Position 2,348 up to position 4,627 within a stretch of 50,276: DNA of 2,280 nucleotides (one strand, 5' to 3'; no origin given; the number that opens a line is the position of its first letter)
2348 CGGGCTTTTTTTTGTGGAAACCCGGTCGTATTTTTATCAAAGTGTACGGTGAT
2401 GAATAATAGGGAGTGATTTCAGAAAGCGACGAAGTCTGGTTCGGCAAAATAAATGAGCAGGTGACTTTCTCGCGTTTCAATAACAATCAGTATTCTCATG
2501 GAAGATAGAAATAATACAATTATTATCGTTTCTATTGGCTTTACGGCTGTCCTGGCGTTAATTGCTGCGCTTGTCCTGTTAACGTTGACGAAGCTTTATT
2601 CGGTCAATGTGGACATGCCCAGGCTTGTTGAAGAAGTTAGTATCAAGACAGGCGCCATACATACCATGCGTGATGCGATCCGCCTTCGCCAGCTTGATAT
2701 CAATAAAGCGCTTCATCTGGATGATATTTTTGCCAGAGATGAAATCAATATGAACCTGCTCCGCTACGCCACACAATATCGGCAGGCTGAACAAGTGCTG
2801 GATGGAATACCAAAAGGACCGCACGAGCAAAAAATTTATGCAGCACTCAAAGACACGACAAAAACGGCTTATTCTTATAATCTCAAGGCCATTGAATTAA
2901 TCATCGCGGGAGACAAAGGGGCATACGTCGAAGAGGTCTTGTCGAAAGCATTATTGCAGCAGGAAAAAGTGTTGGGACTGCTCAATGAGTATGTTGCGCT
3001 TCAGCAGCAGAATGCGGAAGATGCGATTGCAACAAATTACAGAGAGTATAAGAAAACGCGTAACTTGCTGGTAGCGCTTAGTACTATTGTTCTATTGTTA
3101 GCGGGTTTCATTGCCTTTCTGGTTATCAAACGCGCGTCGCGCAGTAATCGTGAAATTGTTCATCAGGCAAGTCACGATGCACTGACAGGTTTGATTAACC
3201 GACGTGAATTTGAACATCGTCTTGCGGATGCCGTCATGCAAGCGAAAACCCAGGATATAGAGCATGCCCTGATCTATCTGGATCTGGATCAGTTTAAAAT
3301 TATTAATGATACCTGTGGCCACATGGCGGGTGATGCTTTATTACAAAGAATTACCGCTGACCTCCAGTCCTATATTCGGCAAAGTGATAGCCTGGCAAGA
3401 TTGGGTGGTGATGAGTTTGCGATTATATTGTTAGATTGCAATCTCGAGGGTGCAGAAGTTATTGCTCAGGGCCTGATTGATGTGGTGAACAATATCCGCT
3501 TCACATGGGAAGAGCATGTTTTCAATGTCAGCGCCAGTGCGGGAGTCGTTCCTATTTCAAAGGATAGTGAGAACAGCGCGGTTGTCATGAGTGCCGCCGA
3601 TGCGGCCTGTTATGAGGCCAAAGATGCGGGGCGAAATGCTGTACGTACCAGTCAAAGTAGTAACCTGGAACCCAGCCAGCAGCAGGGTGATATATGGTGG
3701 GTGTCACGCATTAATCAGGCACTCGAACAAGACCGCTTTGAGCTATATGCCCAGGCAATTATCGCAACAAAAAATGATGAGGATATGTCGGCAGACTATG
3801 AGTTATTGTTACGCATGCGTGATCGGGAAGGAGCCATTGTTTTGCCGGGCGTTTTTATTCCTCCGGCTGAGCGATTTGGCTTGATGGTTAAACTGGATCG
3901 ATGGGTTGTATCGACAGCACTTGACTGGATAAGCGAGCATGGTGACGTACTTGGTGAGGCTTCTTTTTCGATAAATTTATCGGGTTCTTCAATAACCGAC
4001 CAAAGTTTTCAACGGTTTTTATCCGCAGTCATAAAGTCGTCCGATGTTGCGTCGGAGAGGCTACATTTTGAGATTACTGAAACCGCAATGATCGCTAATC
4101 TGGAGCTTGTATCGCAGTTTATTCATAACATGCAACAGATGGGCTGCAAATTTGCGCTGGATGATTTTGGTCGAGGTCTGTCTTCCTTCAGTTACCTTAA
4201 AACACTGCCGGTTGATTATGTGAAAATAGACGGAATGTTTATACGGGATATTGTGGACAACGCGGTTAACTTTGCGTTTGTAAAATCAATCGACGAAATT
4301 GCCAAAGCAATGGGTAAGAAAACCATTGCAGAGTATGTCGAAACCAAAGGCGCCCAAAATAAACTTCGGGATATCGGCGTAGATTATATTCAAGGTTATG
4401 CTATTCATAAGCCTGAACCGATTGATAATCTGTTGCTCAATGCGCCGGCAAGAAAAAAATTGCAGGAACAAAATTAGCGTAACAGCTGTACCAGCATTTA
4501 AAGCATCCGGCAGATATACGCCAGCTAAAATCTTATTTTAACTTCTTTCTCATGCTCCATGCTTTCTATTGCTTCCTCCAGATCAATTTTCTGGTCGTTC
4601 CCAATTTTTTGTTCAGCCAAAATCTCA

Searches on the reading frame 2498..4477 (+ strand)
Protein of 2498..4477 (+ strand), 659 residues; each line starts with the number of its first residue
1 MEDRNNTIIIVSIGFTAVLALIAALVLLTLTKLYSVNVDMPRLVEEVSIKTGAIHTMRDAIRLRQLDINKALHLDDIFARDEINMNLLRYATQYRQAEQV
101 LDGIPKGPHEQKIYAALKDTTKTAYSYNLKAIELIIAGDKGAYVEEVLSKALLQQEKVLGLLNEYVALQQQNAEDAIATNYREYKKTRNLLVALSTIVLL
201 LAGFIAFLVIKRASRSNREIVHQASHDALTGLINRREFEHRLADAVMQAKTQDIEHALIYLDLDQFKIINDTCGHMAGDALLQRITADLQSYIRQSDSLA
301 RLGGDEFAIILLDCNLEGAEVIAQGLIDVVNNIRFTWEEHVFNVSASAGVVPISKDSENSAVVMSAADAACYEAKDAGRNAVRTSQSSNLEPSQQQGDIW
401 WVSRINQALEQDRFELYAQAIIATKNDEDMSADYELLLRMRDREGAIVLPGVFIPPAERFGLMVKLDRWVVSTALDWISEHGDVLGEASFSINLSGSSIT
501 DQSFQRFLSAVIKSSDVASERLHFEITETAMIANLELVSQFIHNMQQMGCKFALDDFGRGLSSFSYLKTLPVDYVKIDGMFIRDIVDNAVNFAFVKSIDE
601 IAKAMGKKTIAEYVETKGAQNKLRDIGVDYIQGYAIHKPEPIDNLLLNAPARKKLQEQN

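Call 3: search_protein_families(library=pfam, proteins=[window:2498-4477:+], max_evalue=0.01)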
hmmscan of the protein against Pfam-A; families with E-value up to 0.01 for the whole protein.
window:2498-4477:+ (659 aa): 3 families
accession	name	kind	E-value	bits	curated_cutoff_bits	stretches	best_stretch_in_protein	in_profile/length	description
PF00563.25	EAL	-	6.8e-61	206.1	31.3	1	404-639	3-236/236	EAL domain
PF00990.26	GGDEF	-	6.7e-43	146.7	23.8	1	224-380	1-160/161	Diguanylate cyclase, GGDEF domain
PF12729.13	4HB_MCP_1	-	2.4e-05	24.4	27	1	10-179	9-176/181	Four helix bundle sensory module for signal transduction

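Call 4: search_protein_families(library=ncbifam, proteins=[window:2498-4477:+], max_evalue=0.01)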
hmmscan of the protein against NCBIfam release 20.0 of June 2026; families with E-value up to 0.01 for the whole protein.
window:2498-4477:+ (659 aa): 28 families (the best 25 are shown)
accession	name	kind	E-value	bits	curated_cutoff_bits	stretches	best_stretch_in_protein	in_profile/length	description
NF007298.0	PRK09776.1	equivalog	9.7e-128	427.7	1135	1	208-647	665-1104/1111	diguanylate cyclase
NF045675.1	PhdiestaseDibA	equivalog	3.5e-81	273.4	980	1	210-645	189-621/623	phosphodiesterase DibA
NF007474.0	PRK10060.1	equivalog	2.1e-75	254.2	782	1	215-644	228-649/663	cyclic di-GMP phosphodiesterase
NF053781.1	cdiGMPphdstlr2612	equivalog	1.1e-68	232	1600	1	217-645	833-1261/1268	Tlr1612 family c-di-GMP phosphodiesterase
NF045673.1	c-di-GMPRcptLapD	equivalog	2.5e-61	207.8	1020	1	211-641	224-646/647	cyclic di-GMP receptor LapD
NF052458.1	PhdiestGepA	equivalog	2.1e-56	191.6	1200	1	215-644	416-836/840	phosphodiesterase GepA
NF008467.0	PRK11359.1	equivalog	9.9e-55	185.9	857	1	204-643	357-786/800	oxygen-sensing cyclic-di-GMP phosphodiesterase DosP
NF008281.1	PRK11059.1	equivalog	9.3e-53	179.5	663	1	214-641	211-631/633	RNase E specificity factor CsrD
NF008807.1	PRK11829.1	equivalog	3.9e-49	167.3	733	1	229-640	247-653/670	biofilm formation regulator HmsP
TIGR00254.1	GGDEF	domain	1.7e-43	148.3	37.4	1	222-384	3-166/168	diguanylate cyclase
NF007423.1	PRK09966.1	equivalog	2.5e-42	145.2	325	1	214-375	229-390/390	diguanylate cyclase DgcN/YfiN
NF038266.1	diguan_SiaD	equivalog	1.6e-39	135.8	290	1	217-381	87-251/252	biofilm regulation diguanylate cyclase SiaD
NF007135.0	PRK09581.1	equivalog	8.2e-38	130.4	474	1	220-385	288-455/457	PleD family two-component system response regulator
NF007380.0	PRK09894.1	equivalog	2.8e-37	128.7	256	1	223-386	128-288/296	diguanylate cyclase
NF007839.0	PRK10551.1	equivalog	9.7e-34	116.8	461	1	405-647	268-508/518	cyclic di-GMP phosphodiesterase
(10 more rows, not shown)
